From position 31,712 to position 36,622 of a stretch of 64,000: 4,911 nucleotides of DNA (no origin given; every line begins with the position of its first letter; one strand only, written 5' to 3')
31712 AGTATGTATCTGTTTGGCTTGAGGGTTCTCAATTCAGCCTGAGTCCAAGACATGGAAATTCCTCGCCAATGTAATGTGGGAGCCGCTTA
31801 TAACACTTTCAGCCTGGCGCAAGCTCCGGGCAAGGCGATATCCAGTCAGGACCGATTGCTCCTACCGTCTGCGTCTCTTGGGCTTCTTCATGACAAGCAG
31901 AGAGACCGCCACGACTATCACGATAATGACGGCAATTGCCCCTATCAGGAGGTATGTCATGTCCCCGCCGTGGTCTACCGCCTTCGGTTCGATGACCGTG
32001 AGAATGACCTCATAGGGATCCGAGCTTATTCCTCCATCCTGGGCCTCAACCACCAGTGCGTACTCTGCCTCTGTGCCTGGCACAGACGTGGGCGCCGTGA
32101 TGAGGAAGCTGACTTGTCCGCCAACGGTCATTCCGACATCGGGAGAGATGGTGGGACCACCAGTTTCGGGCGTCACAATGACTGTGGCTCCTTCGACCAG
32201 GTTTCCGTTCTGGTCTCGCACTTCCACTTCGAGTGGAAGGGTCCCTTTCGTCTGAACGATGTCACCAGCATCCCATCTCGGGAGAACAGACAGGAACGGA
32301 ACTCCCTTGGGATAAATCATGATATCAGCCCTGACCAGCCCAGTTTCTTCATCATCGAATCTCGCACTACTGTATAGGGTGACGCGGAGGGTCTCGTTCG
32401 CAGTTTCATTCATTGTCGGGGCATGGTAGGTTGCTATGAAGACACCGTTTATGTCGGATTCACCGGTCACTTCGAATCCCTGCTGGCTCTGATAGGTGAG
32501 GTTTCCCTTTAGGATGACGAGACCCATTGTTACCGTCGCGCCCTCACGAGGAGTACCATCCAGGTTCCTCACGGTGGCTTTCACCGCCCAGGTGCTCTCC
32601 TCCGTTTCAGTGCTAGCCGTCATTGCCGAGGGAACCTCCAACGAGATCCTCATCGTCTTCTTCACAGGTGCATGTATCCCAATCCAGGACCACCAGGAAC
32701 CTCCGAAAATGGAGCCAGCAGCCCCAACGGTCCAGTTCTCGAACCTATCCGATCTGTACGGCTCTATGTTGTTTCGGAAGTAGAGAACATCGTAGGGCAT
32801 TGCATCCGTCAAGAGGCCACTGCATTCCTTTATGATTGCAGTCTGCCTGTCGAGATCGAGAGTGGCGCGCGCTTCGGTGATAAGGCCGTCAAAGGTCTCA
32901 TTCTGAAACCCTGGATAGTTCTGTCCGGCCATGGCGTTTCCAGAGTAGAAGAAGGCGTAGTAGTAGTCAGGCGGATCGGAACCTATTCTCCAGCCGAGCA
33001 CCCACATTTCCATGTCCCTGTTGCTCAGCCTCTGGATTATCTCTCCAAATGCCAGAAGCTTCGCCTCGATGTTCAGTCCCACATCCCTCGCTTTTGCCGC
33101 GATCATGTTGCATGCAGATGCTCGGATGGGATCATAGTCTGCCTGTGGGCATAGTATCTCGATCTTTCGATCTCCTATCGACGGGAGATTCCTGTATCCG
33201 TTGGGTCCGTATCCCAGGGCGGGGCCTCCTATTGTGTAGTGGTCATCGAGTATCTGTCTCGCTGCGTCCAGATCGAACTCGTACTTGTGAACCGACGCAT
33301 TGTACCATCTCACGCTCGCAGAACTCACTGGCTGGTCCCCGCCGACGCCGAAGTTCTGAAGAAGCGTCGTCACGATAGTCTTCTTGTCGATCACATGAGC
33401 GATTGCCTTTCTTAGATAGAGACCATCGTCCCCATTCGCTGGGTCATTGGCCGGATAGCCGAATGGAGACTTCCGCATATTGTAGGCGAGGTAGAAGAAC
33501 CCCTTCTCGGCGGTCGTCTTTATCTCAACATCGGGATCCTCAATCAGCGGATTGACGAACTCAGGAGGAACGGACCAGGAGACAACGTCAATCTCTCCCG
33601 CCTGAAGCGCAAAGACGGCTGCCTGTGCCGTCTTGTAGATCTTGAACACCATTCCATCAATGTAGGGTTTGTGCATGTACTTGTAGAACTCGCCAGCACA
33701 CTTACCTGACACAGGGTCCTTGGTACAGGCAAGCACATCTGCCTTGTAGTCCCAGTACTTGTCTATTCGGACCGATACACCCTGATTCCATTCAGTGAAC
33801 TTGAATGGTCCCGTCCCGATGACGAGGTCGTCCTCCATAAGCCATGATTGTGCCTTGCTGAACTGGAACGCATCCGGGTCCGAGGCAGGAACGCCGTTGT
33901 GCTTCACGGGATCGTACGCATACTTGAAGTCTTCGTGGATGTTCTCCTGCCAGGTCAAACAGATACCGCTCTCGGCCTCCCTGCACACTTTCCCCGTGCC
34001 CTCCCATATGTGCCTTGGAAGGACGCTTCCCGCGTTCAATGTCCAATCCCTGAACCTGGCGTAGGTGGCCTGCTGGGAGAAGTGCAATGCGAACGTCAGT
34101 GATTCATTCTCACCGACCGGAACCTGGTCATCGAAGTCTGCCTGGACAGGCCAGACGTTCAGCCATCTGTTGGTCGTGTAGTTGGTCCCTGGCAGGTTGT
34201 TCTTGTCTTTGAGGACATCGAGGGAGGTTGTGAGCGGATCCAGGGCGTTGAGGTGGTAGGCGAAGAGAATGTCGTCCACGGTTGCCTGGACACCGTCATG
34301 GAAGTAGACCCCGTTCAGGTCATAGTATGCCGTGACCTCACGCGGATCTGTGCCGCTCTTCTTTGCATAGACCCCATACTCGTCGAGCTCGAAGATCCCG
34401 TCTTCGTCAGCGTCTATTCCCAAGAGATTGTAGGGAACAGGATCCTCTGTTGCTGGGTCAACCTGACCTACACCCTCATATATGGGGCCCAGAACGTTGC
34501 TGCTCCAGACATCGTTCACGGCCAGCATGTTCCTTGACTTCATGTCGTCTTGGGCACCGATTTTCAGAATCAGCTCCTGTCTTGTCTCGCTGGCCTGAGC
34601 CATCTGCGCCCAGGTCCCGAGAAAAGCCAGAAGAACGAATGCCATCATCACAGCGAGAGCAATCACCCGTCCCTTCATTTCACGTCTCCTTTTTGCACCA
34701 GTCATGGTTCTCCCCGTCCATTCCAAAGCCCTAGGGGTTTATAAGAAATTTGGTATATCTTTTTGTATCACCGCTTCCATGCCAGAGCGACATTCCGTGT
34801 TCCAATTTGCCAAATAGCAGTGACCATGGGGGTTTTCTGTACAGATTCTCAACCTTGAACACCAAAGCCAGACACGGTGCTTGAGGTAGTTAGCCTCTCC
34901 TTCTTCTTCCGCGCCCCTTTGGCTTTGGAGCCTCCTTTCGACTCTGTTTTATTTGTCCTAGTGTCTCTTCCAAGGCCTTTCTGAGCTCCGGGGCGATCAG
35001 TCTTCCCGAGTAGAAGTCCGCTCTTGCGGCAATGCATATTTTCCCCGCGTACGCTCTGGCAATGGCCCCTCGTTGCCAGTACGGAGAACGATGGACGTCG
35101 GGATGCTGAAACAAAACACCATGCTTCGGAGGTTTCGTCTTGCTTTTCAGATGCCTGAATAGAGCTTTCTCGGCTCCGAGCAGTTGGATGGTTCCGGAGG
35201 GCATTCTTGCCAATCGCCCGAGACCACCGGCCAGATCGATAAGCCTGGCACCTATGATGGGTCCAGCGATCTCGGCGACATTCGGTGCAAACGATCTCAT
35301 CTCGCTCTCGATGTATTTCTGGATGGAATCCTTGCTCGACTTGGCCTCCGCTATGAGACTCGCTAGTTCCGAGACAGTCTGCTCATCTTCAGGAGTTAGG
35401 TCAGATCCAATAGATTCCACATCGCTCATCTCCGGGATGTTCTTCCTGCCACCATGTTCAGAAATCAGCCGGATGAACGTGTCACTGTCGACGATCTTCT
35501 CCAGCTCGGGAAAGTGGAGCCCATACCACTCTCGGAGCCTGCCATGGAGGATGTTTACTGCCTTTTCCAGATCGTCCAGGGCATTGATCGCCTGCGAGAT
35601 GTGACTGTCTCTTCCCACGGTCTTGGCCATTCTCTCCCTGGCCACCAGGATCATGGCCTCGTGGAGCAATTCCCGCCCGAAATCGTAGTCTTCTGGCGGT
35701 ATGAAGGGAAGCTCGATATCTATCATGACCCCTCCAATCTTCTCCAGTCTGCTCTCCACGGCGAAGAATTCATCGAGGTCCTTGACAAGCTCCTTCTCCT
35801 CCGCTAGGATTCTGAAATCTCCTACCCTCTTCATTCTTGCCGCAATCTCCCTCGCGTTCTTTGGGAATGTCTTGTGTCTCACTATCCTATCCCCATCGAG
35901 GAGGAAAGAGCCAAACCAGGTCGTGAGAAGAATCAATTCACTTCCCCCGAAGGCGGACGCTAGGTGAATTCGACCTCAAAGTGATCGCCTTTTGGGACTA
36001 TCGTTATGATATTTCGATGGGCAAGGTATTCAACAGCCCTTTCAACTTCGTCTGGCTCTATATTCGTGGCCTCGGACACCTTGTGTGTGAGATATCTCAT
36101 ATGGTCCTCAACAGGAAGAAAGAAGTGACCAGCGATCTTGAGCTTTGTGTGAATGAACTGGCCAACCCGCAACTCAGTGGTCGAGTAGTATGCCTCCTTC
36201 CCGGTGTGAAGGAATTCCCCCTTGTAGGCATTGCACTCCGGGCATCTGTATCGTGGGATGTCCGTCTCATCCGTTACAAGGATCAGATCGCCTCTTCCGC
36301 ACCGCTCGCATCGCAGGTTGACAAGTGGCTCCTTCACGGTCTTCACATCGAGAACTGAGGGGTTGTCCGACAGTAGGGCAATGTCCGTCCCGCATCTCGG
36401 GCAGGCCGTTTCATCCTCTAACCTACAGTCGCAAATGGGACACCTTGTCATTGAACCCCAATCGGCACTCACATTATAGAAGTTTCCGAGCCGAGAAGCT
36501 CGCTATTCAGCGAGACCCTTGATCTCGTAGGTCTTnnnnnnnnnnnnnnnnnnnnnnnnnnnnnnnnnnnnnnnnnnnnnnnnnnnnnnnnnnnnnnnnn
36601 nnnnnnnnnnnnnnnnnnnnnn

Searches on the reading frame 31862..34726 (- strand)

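Call 8: search_protein_families(library=pfam, proteins=[window:31862-34726:-])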
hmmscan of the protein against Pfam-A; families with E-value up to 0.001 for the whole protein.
window:31862-34726:- (954 aa): 3 families
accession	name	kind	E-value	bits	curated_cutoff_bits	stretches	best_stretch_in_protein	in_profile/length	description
PF00496.27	SBP_bac_5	-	3.4e-46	158.5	32.4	1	139-598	26-365/368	Bacterial extracellular solute-binding proteins, family 5 Middle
PF02369.22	Big_1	-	0.00023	21.7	34.9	0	832-867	21-56/93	Bacterial Ig-like domain (group 1)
PF24107.1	DUF7382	-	0.00031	21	27.4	0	824-855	14-45/65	Domain of unknown function (DUF7382)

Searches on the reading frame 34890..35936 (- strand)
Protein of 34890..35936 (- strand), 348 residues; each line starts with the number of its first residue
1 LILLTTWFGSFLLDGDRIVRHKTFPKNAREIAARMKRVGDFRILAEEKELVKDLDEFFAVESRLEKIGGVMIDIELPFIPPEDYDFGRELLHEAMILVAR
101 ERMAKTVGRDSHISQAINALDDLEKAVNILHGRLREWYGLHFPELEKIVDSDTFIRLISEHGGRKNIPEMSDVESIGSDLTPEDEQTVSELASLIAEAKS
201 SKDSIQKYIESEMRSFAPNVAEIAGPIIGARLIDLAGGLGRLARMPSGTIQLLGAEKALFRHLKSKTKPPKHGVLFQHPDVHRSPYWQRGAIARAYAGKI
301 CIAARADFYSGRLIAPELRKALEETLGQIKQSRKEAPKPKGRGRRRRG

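Call 8: search_protein_families(library=pfam, proteins=[window:34890-35936:-])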
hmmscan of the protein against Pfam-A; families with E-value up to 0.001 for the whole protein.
window:34890-35936:- (348 aa): 1 family
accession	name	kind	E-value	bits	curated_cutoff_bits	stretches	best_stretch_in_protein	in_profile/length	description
PF01798.23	Nop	-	1.1e-57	195.6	25.4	1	120-325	2-225/228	snoRNA binding domain, fibrillarin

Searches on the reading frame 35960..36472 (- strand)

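Call 8: search_protein_families(library=pfam, proteins=[window:35960-36472:-])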
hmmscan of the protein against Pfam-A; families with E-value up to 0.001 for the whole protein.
window:35960-36472:- (170 aa): 1 family
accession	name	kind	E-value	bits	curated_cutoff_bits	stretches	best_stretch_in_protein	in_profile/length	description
PF04981.18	NMD3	-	0.0008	19.4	24.9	0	24-112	1-74/243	NMD3 family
